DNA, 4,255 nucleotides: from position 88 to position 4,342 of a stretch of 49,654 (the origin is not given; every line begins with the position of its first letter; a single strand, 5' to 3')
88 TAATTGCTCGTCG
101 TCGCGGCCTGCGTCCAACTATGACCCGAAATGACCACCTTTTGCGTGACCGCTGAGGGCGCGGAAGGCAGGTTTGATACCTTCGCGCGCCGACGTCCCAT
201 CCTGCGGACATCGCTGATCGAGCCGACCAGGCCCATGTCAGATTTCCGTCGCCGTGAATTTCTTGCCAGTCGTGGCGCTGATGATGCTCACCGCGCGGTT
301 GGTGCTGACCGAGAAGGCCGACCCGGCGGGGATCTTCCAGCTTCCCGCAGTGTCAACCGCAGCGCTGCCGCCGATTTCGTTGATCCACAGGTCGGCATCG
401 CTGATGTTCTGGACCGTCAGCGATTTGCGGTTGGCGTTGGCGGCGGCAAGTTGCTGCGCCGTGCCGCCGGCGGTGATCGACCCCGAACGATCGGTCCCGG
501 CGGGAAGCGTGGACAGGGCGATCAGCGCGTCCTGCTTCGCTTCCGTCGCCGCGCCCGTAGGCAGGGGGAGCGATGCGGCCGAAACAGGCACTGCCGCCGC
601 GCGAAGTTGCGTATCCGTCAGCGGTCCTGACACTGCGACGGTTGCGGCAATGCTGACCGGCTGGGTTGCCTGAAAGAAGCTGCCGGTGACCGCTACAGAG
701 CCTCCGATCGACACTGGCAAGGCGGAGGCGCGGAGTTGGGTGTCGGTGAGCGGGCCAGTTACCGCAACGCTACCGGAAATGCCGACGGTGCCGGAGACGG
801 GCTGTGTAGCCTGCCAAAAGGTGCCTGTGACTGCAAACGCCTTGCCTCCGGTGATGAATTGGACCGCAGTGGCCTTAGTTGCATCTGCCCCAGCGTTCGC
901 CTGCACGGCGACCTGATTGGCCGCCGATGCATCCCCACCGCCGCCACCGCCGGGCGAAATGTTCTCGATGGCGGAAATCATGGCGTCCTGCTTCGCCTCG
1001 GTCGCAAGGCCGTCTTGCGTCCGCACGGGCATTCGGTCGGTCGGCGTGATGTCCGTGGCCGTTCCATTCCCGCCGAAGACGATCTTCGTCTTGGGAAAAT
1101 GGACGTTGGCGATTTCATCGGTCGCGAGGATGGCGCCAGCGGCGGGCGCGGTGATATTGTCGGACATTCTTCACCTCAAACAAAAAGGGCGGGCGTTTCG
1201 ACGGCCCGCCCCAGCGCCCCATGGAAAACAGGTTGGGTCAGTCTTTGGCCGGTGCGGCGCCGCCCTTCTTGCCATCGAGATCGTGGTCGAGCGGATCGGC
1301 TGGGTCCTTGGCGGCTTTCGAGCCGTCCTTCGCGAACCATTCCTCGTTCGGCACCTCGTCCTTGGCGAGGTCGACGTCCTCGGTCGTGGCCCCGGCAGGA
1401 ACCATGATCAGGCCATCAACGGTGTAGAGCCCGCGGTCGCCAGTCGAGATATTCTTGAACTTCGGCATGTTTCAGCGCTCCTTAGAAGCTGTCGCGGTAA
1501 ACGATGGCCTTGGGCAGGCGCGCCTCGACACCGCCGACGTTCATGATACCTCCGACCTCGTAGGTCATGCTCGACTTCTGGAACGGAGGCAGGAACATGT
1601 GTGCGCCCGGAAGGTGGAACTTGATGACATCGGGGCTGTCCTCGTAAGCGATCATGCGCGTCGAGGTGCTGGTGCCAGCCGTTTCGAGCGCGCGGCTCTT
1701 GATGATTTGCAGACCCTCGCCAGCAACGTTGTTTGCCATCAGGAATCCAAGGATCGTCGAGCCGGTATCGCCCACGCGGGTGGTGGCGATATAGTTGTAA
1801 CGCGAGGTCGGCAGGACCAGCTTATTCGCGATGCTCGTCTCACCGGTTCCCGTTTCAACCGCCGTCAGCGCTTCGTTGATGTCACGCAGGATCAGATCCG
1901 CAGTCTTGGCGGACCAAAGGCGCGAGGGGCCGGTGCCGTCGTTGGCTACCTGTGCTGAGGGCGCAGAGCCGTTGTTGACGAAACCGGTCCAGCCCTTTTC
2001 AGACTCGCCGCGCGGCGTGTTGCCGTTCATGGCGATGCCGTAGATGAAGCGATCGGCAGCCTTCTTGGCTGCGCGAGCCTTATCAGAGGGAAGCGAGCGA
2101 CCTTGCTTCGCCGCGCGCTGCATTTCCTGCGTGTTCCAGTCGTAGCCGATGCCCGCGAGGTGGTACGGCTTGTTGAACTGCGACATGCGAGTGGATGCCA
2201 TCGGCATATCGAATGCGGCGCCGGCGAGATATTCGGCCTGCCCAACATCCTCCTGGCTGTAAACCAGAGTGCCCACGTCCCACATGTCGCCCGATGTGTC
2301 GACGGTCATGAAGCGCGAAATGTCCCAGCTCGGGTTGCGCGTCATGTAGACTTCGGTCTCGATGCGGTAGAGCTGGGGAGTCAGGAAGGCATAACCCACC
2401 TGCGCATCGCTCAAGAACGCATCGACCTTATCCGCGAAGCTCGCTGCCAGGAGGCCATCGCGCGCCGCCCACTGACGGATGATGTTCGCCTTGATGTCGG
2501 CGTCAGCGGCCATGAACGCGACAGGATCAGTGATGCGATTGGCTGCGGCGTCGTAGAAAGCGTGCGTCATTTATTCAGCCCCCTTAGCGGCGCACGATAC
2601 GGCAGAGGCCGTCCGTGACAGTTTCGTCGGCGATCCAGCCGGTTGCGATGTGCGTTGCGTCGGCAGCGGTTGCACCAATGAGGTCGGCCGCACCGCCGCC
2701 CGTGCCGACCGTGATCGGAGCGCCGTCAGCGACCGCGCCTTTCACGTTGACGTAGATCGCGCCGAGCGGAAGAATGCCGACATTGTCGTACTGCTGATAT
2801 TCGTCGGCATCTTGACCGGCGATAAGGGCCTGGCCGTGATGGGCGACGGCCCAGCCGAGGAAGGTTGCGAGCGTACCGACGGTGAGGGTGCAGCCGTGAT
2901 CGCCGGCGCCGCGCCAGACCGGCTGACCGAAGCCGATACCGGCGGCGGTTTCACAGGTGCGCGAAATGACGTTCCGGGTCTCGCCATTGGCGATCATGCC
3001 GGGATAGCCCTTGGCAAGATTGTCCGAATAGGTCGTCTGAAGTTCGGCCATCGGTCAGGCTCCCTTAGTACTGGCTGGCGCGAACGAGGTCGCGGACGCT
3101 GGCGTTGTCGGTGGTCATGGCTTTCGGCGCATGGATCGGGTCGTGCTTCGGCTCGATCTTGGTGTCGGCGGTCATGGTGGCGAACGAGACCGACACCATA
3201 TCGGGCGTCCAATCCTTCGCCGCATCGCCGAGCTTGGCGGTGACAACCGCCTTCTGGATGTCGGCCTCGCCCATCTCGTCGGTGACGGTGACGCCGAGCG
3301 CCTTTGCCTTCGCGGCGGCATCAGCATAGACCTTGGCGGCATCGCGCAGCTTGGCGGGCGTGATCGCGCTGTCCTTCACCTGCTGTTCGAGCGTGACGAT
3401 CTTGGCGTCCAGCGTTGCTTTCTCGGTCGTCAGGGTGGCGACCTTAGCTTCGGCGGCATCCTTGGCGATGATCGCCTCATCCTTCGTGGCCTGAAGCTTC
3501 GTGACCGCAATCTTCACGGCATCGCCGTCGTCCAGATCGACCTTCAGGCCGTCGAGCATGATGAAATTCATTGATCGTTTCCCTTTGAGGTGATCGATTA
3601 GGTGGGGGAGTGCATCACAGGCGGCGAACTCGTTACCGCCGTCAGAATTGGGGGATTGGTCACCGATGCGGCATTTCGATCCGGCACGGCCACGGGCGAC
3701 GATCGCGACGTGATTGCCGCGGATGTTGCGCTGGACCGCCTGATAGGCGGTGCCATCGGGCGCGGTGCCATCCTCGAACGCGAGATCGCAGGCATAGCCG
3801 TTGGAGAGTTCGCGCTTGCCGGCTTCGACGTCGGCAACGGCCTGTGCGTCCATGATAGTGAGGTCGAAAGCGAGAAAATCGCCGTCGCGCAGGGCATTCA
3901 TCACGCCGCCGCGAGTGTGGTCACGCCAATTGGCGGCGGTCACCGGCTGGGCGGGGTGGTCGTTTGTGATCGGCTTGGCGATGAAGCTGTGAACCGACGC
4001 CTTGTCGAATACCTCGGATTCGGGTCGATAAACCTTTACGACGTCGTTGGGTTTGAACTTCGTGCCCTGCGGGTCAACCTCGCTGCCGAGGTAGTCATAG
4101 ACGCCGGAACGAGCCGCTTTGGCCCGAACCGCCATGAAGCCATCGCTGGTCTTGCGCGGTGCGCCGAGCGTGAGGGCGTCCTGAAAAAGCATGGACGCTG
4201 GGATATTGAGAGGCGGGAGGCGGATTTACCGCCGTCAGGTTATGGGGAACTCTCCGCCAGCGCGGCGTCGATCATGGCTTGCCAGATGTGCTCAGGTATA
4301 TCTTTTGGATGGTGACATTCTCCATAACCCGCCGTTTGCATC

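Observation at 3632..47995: Seven-copy 13-14-nt motif at fixed distance upstream of late genes: candidate phage-specific promoters with short or absent leaders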

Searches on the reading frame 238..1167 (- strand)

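Call 5: search_protein_families(library=phrogs, proteins=[window:238-1167:-])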
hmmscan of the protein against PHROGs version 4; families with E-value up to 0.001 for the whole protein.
window:238-1167:- (309 aa): 1 family
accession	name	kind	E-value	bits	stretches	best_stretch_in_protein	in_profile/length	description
phrog_22789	-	unknown function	7.4e-28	98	1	221-308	12-99/100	-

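Call 73: search_protein_families(library=pfam, proteins=[window:238-1167:-], max_evalue=0.05)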
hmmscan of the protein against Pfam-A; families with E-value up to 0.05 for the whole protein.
window:238-1167:- (309 aa): 0 families

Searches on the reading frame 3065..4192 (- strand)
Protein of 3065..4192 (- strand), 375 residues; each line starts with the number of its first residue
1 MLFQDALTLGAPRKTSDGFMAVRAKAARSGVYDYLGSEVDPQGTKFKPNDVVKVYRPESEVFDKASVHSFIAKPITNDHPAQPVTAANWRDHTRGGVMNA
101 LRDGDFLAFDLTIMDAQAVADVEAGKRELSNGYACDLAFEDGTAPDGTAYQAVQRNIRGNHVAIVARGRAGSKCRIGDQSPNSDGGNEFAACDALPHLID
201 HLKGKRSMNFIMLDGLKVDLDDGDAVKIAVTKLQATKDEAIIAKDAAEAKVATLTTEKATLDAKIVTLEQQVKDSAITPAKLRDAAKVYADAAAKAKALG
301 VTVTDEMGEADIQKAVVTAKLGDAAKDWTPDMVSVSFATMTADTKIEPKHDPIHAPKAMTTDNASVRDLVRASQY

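Call 5: search_protein_families(library=phrogs, proteins=[window:3065-4192:-])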
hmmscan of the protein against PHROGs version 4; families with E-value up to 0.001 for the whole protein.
window:3065-4192:- (375 aa): 7 families
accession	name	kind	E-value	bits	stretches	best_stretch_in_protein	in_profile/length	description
phrog_530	-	head and packaging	6.8e-82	276.7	1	9-359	30-357/390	head maturation protease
phrog_12864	-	head and packaging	1.4e-38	134.2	1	14-187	42-220/468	head maturation protease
phrog_16985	-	unknown function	4.5e-34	119.3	1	14-225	15-215/436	-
phrog_1961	-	unknown function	8.3e-34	118.4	1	13-286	13-288/417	-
phrog_3778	-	head and packaging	2.4e-30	107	1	17-286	164-414/593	head maturation protease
phrog_2229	-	head and packaging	6.9e-25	89.2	1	27-274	32-283/428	head maturation protease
phrog_30637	-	unknown function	8.7e-11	41.4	1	26-182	754-909/1119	-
